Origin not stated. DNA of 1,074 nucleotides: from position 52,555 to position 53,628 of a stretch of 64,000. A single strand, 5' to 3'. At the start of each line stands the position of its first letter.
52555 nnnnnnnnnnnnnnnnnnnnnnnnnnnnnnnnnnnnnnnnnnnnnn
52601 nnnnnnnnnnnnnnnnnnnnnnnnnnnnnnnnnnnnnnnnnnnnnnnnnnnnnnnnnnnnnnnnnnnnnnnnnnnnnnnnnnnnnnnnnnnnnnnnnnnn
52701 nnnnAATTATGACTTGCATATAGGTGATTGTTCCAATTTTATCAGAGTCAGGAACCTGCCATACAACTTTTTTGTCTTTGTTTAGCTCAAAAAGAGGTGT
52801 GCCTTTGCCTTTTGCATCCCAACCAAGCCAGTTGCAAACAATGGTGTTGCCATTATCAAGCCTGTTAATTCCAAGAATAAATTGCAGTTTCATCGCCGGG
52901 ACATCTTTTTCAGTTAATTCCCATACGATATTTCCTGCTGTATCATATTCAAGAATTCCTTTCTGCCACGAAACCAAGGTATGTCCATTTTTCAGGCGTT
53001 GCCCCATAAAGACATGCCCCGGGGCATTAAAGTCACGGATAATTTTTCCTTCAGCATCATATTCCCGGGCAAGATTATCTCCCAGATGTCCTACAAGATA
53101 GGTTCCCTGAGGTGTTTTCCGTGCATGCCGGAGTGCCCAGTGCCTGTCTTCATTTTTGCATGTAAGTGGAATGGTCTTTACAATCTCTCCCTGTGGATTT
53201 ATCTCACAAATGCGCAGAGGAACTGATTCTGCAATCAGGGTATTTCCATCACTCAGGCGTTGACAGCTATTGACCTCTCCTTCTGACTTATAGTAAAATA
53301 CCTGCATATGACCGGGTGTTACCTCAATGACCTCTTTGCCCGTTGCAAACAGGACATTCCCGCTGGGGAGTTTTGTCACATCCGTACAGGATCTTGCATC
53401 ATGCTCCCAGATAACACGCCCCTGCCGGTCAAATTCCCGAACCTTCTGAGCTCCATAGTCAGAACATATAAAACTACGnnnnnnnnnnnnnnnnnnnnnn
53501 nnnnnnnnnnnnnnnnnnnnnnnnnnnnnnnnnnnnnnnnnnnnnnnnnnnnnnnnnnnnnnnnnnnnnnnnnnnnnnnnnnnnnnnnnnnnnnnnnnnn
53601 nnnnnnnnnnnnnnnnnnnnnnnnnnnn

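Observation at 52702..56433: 1,250-aa secreted discoidin + TolB/HzsA-like propeller + triple CxxCH + second propeller protein: unprecedented partner for a mannan locus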

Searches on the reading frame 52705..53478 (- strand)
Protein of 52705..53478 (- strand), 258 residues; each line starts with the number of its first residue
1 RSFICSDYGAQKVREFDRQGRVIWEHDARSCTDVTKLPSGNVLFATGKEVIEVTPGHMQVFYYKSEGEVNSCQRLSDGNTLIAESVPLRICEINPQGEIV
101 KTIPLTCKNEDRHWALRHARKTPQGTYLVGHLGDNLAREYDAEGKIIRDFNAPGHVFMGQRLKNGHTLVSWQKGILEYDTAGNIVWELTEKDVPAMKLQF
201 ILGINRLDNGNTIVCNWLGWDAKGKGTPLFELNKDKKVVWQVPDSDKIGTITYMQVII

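Call 63: find_homologous_proteins(query=window:52705-53478:-, max_evalue=0.00001)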
Query window:52705-53478:- (258 aa): 2306 proteins with E <= 0.00001 among 2559 candidates; the best 120 are listed.
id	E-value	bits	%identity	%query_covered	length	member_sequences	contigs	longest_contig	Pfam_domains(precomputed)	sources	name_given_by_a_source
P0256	6.2e-129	447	95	78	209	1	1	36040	-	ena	-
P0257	1.9e-65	239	44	99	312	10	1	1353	PF22701.4,PF13570.14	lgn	-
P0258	3.6e-64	235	45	99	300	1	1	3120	PF13360.14,PF13570.14,PF14269.13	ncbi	-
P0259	2.7e-63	232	43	99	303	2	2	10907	PF22701.4,PF05935.18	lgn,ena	-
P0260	9.0e-63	230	45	95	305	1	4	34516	-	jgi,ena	jgi:hypothetical protein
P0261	1.0e-62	230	44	100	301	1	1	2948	PF14269.13,PF05935.18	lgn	-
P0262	2.1e-62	229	44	99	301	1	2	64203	PF14269.13,PF08450.19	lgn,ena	-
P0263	3.6e-62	228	43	99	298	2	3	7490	PF23381.2,PF22701.4,PF05935.18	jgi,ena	-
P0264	2.0e-61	226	46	93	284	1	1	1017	PF22701.4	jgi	jgi:hypothetical protein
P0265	2.4e-61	225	41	99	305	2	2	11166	PF22701.4,PF14269.13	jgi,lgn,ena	-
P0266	2.8e-61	225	43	99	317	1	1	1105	PF14269.13,PF08450.19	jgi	jgi:hypothetical protein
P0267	5.5e-61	224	44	99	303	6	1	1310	PF23381.2,PF22701.4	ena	-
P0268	6.9e-61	224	43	99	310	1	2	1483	PF22701.4,PF05935.18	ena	-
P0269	7.9e-61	224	43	99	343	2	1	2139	PF22701.4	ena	-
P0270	4.8e-60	221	44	93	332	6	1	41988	PF22701.4,PF05935.18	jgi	jgi:hypothetical protein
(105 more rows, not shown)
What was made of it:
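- Closest known: BACCAC_01654 of Bacteroides caccae. Same: There are 2306 relatives, most of them stand-alone proteins (call 63).
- NCBI names stand-alone relatives of the last propeller 'aryl-sulfate sulfotransferase' (call 63).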

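Call 64: find_encoding_contigs(protein=P0262, flank=10000, max_places=2)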
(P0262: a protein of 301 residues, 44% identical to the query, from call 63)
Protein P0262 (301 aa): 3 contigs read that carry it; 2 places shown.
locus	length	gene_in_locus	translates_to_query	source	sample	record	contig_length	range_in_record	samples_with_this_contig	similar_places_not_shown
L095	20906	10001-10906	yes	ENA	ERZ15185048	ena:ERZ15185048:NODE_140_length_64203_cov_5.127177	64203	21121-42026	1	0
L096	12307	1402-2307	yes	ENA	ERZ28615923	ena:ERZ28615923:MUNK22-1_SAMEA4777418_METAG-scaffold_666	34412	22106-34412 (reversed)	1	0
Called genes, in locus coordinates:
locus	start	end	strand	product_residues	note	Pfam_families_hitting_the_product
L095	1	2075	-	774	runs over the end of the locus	PF02837:Glyco_hydro_2_N, PF22666:Glyco_hydro_2_N2, PF00703:Glyco_hydro_2, PF02836:Glyco_hydro_2_C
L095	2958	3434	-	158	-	PF13690:CheX, PF04509:CheC (faint)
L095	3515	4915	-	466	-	PF05235:CHAD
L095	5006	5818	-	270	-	PF00561:Abhydrolase_1 (weak)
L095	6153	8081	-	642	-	PF14508:GH97_N, PF10566:Glyco_hydro_97, PF14509:GH97_C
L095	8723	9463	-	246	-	-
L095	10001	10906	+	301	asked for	PF08450:SGL (faint), PF14269:Arylsulfotran_2 (faint)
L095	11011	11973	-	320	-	PF01145:Band_7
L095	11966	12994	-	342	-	PF01145:Band_7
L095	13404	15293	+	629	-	PF03935:SKN1_KRE6_Sbg1, PF00722:Glyco_hydro_16, PF26113:GH16_XgeA, PF07745:Glyco_hydro_53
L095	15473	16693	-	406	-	PF13472:Lipase_GDSL_2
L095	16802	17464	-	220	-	PF03193:RsgA_GTPase (faint), PF01926:MMR_HSR1, PF02421:FeoB_N, PF00009:GTP_EFTU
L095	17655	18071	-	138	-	-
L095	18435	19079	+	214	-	PF04542:Sigma70_r2, PF08281:Sigma70_r4_2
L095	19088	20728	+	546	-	PF04773:FecR (weak), PF00326:Peptidase_S9 (faint)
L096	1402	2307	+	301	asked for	PF08450:SGL (faint), PF14269:Arylsulfotran_2 (faint)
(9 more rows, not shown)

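Call 65: find_encoding_contigs(protein=P0260, flank=10000, max_places=2)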
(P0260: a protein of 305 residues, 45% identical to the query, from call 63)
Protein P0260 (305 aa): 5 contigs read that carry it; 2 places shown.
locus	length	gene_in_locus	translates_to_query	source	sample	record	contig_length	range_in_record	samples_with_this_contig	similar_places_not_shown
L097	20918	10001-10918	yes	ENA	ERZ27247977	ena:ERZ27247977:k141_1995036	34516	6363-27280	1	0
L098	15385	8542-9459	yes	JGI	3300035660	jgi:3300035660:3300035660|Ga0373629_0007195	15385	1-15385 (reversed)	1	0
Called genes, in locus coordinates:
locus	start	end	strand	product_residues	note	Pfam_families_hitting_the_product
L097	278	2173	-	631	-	-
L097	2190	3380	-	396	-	-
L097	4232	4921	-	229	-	PF13650:Asp_protease_2 (weak), PF13975:gag-asp_proteas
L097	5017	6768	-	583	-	-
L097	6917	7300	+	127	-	PF20332:DUF6627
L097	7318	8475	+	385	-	PF13431:TPR_17 (faint), PF13529:Peptidase_C39_2, PF03412:Peptidase_C39, PF13429:TPR_15 (weak), PF13432:TPR_16 (faint), PF00515:TPR_1 (faint), PF07719:TPR_2 (faint), PF13414:TPR_11 (weak), +6 more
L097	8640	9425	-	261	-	PF01261:AP_endonuc_2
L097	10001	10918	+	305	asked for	-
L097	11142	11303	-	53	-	-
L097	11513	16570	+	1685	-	PF22666:Glyco_hydro_2_N2 (weak), PF00703:Glyco_hydro_2, PF02836:Glyco_hydro_2_C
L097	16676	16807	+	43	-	-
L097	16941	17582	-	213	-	-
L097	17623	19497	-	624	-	PF13229:Beta_helix (faint)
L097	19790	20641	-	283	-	PF01116:F_bP_aldolase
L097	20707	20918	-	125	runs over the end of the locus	PF13975:gag-asp_proteas (weak)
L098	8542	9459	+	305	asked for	-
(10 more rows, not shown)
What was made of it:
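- Tried and rejected: Stand-alone relatives of the last propeller as a guide to function: the two contexts examined are uninformative (calls 64, 65).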

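Call 110: search_protein_families(library=ncbifam, proteins=[window:52705-53478:-], max_evalue=0.01)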
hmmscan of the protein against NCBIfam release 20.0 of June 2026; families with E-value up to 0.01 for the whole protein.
window:52705-53478:- (258 aa): 0 families
